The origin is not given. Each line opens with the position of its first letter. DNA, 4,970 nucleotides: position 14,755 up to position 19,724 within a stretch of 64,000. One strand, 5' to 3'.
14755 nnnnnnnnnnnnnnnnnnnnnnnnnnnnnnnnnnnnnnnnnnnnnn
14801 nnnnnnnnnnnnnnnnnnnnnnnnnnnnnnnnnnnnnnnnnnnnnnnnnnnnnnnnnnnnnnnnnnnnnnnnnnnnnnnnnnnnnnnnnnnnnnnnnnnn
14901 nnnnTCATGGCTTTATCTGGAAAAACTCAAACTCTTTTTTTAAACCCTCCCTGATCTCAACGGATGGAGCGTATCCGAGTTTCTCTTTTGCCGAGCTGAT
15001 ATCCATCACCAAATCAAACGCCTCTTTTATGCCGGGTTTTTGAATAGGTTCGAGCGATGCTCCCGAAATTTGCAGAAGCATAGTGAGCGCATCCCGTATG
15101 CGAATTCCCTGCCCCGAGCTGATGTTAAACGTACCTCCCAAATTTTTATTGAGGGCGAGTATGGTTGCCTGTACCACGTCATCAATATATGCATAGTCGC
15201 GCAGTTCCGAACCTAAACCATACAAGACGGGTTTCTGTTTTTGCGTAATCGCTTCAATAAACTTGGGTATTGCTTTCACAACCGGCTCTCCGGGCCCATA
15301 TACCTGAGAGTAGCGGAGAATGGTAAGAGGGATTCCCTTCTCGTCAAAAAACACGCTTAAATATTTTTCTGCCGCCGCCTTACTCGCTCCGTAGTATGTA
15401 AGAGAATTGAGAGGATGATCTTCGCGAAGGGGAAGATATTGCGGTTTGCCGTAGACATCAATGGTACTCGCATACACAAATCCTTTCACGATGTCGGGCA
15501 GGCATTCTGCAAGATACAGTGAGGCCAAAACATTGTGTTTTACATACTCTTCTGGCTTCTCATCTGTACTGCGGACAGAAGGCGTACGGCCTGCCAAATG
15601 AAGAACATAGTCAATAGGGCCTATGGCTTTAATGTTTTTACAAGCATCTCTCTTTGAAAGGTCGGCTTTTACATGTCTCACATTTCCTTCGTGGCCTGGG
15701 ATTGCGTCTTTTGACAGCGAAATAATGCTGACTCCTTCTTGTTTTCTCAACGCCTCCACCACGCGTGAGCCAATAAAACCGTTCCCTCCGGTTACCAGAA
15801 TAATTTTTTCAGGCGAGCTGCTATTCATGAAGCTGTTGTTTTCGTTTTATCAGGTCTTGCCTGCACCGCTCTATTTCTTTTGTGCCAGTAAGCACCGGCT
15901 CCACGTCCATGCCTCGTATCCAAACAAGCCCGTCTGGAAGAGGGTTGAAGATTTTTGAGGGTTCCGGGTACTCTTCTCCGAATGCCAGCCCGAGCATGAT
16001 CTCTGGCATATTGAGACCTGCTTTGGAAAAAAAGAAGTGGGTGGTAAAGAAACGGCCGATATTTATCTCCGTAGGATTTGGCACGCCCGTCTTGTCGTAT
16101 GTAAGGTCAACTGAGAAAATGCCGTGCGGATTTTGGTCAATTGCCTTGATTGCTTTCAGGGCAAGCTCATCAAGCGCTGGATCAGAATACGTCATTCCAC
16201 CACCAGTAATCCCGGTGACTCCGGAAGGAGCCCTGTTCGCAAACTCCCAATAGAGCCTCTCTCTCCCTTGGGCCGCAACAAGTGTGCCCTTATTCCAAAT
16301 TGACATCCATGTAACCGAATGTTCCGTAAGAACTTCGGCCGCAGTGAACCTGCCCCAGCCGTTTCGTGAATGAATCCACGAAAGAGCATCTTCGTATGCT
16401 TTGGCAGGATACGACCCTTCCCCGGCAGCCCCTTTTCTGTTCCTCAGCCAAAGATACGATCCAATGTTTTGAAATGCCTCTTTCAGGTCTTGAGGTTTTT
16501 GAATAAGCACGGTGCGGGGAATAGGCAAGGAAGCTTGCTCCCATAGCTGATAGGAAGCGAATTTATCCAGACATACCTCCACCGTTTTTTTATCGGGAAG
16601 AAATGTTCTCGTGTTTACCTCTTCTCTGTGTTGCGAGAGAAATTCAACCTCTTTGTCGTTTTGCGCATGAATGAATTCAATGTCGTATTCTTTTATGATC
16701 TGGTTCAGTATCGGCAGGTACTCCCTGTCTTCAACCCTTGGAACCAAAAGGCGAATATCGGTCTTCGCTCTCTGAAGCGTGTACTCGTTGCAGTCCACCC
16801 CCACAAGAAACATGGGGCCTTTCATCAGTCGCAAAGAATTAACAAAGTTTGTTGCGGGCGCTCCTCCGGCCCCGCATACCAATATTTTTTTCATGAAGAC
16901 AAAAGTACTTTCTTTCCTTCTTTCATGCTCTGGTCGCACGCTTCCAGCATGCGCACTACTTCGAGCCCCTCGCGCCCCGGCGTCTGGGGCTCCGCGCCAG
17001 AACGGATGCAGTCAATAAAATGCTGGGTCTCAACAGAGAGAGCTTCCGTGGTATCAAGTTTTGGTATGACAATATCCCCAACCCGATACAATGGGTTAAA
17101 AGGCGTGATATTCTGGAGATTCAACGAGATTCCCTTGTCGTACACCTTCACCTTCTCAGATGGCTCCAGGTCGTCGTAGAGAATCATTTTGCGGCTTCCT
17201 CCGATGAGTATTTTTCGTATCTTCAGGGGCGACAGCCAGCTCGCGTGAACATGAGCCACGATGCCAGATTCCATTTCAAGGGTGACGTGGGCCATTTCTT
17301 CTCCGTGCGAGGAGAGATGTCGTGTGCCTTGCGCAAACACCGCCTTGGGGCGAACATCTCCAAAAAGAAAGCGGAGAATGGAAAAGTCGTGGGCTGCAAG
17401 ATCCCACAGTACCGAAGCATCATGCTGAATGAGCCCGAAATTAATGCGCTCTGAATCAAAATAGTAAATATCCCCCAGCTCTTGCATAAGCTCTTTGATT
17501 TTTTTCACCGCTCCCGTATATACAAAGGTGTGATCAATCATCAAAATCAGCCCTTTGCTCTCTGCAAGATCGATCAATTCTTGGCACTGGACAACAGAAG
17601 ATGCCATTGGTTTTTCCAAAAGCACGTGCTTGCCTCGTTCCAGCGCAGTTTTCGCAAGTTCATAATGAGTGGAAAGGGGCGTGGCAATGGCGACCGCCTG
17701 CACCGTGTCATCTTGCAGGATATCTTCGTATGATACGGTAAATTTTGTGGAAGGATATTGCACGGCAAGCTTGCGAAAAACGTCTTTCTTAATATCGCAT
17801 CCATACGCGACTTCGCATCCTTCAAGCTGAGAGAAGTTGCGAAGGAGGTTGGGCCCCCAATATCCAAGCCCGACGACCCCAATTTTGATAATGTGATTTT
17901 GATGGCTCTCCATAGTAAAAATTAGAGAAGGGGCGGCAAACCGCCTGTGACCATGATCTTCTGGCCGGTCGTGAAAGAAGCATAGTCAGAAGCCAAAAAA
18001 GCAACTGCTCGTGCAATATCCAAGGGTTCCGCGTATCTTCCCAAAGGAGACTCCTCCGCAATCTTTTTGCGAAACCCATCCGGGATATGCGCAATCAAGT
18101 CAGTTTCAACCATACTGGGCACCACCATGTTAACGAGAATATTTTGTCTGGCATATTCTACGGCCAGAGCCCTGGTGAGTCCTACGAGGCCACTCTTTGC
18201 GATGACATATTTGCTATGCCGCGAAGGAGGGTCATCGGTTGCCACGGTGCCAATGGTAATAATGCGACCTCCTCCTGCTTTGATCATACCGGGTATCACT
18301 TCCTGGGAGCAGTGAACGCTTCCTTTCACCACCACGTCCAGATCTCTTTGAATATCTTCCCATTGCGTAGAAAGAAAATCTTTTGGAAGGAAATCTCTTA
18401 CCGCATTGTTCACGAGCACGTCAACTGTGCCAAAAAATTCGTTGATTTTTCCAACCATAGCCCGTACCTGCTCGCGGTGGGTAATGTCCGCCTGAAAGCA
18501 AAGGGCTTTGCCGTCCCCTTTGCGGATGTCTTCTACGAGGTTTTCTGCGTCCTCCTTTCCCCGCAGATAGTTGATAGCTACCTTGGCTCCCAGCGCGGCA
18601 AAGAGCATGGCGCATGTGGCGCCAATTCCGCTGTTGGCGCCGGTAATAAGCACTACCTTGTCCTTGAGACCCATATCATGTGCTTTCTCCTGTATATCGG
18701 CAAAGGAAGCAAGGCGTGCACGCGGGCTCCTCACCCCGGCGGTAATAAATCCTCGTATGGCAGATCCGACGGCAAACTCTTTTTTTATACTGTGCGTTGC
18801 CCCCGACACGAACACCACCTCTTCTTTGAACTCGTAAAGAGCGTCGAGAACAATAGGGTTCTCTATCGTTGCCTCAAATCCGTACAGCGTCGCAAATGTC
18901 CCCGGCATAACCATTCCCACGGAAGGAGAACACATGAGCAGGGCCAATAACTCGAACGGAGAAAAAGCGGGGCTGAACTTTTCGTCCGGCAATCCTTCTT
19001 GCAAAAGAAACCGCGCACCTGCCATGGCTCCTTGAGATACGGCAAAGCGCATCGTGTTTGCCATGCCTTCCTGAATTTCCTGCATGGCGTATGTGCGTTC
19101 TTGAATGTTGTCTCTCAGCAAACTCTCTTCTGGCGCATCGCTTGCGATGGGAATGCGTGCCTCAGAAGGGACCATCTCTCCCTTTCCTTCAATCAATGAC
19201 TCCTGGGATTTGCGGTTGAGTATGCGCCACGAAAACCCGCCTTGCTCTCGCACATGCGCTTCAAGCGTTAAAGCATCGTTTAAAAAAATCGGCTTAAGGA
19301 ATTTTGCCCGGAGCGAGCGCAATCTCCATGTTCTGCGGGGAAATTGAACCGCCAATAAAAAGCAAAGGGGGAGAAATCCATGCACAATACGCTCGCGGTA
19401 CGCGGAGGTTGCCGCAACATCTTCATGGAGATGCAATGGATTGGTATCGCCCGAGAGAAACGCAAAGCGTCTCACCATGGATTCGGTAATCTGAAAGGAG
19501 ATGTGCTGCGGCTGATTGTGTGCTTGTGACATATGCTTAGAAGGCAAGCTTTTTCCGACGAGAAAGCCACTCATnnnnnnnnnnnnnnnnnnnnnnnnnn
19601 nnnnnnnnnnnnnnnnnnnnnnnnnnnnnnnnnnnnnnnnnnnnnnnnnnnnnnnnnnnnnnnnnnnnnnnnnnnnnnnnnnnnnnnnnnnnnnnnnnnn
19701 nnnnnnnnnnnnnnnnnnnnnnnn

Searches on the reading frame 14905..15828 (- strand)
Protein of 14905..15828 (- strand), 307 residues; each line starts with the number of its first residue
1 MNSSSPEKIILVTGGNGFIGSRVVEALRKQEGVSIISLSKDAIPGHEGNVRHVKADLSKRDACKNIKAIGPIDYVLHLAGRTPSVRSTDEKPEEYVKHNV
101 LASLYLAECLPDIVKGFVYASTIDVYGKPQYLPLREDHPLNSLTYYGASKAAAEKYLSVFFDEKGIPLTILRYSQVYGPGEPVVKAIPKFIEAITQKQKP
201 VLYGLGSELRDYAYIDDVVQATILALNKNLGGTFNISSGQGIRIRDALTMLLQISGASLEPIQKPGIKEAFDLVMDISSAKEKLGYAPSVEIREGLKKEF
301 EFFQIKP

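Call 46: search_protein_families(library=pfam, proteins=[window:14905-15828:-], max_evalue=0.00001)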
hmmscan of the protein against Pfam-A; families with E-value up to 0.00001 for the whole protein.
window:14905-15828:- (307 aa): 7 families
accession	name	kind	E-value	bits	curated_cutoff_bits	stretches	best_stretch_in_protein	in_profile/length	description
PF01370.27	Epimerase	-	8.9e-50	169.8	20.9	1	10-236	1-239/240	NAD dependent epimerase/dehydratase family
PF16363.11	GDP_Man_Dehyd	-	7.7e-39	134.5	27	1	11-298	1-331/332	GDP-mannose 4,6 dehydratase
PF01073.25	3Beta_HSD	-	4.3e-16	59.2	22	1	11-227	1-230/280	3-beta hydroxysteroid dehydrogenase/isomerase family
PF04321.23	RmlD_sub_bind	-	3.7e-12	46.4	27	1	10-180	3-156/287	RmlD substrate binding domain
PF02719.21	Polysacc_synt_2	-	5.9e-10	39.2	20.2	1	10-260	1-252/293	Polysaccharide biosynthesis protein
PF07993.18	NAD_binding_4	-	3.3e-08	33.5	20.1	0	69-183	86-212/258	Male sterility protein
PF13460.12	NAD_binding_10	-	3.3e-07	30.8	27.2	1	14-175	1-145/184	NAD(P)H-binding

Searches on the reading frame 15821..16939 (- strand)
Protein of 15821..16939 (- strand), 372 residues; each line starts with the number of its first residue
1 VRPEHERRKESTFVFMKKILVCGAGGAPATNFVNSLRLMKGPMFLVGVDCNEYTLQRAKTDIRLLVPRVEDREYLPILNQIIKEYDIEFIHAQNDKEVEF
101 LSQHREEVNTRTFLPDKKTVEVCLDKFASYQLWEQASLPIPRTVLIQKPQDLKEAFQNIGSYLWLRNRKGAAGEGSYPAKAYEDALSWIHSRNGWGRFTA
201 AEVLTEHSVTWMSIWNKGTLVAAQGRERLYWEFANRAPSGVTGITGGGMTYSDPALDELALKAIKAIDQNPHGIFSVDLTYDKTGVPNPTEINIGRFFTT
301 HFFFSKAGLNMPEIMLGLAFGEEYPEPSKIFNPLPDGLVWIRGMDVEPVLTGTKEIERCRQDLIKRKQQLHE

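Call 46: search_protein_families(library=pfam, proteins=[window:15821-16939:-], max_evalue=0.00001)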
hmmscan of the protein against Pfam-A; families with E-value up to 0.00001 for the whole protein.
window:15821-16939:- (372 aa): 1 family
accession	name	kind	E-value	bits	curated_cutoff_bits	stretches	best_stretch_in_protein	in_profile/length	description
PF21360.3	PylC-like_N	-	7.3e-09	36.1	27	1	41-109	22-89/96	PylC-like, N-terminal domain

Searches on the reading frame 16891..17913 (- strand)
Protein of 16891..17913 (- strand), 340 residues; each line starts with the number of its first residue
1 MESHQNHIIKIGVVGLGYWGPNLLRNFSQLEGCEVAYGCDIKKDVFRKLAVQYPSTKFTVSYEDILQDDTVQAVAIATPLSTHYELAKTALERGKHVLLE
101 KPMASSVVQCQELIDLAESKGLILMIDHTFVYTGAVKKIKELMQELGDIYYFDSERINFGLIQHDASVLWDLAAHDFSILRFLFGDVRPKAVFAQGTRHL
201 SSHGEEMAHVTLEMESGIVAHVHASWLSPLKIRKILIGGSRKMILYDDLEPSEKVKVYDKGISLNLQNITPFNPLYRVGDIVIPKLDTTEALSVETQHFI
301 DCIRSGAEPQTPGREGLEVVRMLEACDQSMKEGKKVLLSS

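Call 46: search_protein_families(library=pfam, proteins=[window:16891-17913:-], max_evalue=0.00001)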
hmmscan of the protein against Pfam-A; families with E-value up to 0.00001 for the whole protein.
window:16891-17913:- (340 aa): 3 families
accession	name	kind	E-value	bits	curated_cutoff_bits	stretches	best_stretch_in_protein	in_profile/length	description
PF01408.29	GFO_IDH_MocA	-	1.6e-25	90.6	24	1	9-128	1-120/120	Oxidoreductase family, NAD-binding Rossmann fold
PF02894.22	GFO_IDH_MocA_C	-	5.7e-16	59.4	22.9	1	146-336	9-216/218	Oxidoreductase family, C-terminal alpha/beta domain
PF22725.1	GFO_IDH_MocA_C3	-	4.3e-13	49.8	27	1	139-243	4-122/124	GFO/IDH/MocA C-terminal domain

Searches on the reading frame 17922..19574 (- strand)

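Call 46: search_protein_families(library=pfam, proteins=[window:17922-19574:-], max_evalue=0.00001)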
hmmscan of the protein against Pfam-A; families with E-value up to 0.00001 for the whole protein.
window:17922-19574:- (550 aa): 4 families
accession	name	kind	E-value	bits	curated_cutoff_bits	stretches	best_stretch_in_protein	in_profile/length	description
PF13561.12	adh_short_C2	-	4.5e-56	190.5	27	1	312-546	1-235/236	Enoyl-(Acyl carrier protein) reductase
PF00106.31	adh_short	-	1.1e-46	159.3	26.6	1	306-496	1-189/195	short chain dehydrogenase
PF01575.25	MaoC_dehydratas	-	7.1e-15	55.1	27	1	23-110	11-103/123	MaoC like domain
PF08659.16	KR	-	4.5e-06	27.1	22.6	1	308-421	3-118/180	KR domain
